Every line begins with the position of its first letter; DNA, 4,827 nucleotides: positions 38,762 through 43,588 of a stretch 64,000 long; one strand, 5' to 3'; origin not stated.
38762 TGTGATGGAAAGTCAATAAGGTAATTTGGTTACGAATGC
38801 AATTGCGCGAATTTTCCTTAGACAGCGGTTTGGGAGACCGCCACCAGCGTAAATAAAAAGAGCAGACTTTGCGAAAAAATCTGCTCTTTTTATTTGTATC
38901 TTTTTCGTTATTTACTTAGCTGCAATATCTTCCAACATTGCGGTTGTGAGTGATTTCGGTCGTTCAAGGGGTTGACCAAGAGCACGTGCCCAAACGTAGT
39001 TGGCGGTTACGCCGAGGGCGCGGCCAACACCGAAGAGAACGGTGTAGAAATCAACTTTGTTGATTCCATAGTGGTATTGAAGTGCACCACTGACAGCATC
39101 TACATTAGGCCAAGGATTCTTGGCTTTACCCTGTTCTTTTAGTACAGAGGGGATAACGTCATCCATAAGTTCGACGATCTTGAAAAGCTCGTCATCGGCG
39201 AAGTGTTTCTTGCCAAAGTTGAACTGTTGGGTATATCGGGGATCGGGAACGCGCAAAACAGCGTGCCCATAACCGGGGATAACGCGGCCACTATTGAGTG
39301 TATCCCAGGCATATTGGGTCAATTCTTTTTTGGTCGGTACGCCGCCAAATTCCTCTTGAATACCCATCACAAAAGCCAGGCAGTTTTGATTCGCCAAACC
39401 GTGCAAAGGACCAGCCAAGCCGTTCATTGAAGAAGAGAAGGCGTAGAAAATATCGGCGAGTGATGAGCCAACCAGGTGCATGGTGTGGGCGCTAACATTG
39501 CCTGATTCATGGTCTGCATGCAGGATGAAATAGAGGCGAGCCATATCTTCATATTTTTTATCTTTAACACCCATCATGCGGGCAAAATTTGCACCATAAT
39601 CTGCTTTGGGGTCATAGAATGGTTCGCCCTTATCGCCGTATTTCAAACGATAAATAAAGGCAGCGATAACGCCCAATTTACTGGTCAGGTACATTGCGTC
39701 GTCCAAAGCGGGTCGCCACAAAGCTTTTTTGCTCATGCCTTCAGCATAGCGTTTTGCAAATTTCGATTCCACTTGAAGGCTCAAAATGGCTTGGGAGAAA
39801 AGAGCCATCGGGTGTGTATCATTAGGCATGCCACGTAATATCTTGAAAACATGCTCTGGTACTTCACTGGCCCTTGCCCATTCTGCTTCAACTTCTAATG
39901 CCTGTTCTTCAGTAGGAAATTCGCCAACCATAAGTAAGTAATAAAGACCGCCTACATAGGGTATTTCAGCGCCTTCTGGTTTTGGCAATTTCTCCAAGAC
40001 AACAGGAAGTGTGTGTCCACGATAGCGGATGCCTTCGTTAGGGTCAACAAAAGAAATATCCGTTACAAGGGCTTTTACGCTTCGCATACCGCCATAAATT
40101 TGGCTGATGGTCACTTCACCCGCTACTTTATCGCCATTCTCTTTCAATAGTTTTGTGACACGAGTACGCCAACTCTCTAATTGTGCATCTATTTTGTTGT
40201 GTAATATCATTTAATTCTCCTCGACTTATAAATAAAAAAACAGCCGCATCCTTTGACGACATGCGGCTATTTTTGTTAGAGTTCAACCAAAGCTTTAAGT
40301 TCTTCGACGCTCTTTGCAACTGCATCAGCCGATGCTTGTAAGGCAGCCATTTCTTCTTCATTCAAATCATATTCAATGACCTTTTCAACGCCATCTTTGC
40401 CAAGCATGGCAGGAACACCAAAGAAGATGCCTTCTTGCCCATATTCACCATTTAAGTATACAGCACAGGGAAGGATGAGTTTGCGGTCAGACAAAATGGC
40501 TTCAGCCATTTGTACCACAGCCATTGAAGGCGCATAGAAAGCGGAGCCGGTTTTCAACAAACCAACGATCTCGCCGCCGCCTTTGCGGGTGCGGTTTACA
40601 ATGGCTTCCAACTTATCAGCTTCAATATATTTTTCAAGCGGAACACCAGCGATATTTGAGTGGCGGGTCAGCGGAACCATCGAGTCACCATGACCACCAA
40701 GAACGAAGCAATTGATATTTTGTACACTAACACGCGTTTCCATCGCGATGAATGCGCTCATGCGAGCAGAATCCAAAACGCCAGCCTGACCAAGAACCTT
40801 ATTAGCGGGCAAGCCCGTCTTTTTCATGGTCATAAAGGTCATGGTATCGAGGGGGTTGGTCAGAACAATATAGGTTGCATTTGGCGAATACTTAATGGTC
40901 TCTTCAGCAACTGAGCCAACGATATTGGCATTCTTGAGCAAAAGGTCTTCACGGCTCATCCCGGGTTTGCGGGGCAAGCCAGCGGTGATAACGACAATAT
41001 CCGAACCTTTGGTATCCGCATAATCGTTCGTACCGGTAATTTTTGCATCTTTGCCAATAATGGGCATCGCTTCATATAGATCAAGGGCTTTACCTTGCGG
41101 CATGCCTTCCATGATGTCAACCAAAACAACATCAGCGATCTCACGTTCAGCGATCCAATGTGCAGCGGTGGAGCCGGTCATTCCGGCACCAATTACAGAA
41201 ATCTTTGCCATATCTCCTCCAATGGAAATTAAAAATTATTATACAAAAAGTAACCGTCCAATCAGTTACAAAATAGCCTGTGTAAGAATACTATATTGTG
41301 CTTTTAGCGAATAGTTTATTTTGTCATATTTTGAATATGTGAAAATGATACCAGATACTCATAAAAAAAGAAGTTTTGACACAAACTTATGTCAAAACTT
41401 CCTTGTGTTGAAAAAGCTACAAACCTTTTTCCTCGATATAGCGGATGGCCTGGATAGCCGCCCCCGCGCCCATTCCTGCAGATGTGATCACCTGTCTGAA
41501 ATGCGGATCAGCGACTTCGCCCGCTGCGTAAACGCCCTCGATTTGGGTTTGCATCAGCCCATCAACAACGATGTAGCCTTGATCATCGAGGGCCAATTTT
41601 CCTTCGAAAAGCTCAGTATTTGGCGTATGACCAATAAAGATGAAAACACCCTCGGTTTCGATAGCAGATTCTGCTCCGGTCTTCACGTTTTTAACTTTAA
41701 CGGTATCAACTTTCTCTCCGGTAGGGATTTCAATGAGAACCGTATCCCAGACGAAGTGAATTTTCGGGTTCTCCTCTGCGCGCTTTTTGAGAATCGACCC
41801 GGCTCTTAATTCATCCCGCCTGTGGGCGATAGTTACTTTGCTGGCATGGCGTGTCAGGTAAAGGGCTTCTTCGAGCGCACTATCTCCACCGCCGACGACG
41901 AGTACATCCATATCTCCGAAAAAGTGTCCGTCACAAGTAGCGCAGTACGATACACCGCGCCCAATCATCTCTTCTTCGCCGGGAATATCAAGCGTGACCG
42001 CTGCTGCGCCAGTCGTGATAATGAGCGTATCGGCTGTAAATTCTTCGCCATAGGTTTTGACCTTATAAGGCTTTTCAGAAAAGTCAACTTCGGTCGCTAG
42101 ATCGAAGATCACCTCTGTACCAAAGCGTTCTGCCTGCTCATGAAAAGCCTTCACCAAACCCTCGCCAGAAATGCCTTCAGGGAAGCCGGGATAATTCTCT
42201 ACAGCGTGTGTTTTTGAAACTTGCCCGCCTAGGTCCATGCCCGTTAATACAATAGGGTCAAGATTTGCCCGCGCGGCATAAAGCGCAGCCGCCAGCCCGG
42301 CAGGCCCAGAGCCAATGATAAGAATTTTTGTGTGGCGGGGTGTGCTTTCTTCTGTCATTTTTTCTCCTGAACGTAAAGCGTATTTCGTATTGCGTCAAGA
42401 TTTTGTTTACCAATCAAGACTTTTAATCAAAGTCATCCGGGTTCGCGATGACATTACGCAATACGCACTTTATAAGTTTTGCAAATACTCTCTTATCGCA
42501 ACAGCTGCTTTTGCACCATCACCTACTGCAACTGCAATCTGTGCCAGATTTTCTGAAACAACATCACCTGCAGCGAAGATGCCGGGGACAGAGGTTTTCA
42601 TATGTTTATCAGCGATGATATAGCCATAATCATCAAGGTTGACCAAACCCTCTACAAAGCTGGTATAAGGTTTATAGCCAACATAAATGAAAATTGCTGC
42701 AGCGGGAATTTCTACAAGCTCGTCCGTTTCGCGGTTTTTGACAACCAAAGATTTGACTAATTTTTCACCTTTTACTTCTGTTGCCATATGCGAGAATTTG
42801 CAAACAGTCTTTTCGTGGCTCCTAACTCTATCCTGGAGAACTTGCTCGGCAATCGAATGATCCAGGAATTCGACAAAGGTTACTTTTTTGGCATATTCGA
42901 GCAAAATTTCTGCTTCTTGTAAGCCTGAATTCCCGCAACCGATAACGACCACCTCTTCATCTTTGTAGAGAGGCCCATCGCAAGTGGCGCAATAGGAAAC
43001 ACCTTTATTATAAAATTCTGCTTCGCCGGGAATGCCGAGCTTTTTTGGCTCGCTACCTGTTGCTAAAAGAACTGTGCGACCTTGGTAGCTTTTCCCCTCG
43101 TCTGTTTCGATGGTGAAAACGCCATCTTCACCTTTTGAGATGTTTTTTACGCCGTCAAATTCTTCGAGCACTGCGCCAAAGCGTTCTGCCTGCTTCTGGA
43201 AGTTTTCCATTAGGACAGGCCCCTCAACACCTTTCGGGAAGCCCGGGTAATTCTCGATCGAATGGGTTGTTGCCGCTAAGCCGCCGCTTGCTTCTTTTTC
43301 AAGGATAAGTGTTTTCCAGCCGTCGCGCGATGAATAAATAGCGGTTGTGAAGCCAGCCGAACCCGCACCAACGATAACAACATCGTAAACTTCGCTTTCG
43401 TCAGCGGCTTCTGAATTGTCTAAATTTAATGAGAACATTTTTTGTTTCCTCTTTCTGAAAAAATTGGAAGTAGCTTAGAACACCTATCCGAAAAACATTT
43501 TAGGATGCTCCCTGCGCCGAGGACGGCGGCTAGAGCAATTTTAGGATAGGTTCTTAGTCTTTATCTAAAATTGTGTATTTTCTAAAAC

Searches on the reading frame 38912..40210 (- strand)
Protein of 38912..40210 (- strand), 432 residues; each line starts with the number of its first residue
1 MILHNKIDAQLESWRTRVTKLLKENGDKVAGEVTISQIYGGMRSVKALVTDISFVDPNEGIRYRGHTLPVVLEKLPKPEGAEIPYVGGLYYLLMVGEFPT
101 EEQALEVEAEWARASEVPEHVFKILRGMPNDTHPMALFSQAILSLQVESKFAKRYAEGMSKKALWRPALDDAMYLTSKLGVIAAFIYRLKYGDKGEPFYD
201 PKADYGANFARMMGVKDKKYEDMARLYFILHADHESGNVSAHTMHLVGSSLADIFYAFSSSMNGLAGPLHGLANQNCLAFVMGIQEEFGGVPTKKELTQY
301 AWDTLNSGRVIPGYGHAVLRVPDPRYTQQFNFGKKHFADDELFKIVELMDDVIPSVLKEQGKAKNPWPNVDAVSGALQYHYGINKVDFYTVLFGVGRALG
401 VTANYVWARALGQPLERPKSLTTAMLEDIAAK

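Call 5: search_protein_families(library=pfam, proteins=[window:38912-40210:-], max_evalue=0.01)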
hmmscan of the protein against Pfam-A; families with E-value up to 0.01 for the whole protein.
window:38912-40210:- (432 aa): 1 family
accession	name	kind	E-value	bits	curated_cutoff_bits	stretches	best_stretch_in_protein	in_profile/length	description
PF00285.26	Citrate_synt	-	2.1e-88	297.2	27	1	41-419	1-357/357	Citrate synthase, C-terminal domain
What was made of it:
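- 38912..40210 (-): Citrate synthase (gltA), the right anchor of the array. PF00285 (call 5).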

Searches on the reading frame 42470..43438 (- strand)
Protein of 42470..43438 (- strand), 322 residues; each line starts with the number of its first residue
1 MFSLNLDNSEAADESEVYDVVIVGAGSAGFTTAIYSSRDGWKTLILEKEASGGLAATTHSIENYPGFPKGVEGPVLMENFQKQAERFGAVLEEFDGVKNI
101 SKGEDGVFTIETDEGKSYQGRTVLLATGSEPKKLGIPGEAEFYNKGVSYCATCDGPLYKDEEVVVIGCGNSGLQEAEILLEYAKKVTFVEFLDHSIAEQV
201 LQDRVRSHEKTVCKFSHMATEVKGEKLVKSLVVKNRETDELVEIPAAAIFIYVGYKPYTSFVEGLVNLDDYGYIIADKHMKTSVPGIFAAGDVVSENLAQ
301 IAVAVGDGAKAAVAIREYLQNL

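Call 86: search_protein_families(library=pfam, proteins=[window:42470-43438:-], max_evalue=0.00001)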
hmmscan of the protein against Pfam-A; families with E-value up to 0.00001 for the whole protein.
window:42470-43438:- (322 aa): 10 families
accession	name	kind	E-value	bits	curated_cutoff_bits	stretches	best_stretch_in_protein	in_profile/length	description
PF07992.20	Pyr_redox_2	-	1.2e-49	169.7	26.1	1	18-308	1-291/291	Pyridine nucleotide-disulphide oxidoreductase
PF13738.12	Pyr_redox_3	-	1.8e-25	90.3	30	1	78-291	85-305/305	Pyridine nucleotide-disulphide oxidoreductase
PF03486.20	HI0933_like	-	6.1e-12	46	50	0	19-51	2-34/244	HI0933-like protein Rossmann domain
PF01266.30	DAO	-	2.4e-10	40.9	27.9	1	19-59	1-41/353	FAD dependent oxidoreductase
PF01946.23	Thi4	-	8.4e-09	35.4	26.2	1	13-53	13-54/235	Thi4 family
PF00070.33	Pyr_redox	-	4.6e-08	33.9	22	1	163-234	2-80/82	Pyridine nucleotide-disulphide oxidoreductase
PF01134.28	GIDA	-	3.2e-07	30.2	22.1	0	19-51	1-29/391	Glucose inhibited division protein A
PF12831.13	FAD_oxidored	-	6.6e-07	29.4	27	0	19-54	1-37/416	FAD dependent oxidoreductase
PF00890.30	FAD_binding_2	-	1.3e-06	28.3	20.4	0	19-54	1-36/414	FAD binding domain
PF01494.25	FAD_binding_3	-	4.9e-06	26.4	22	0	18-50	2-34/349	FAD binding domain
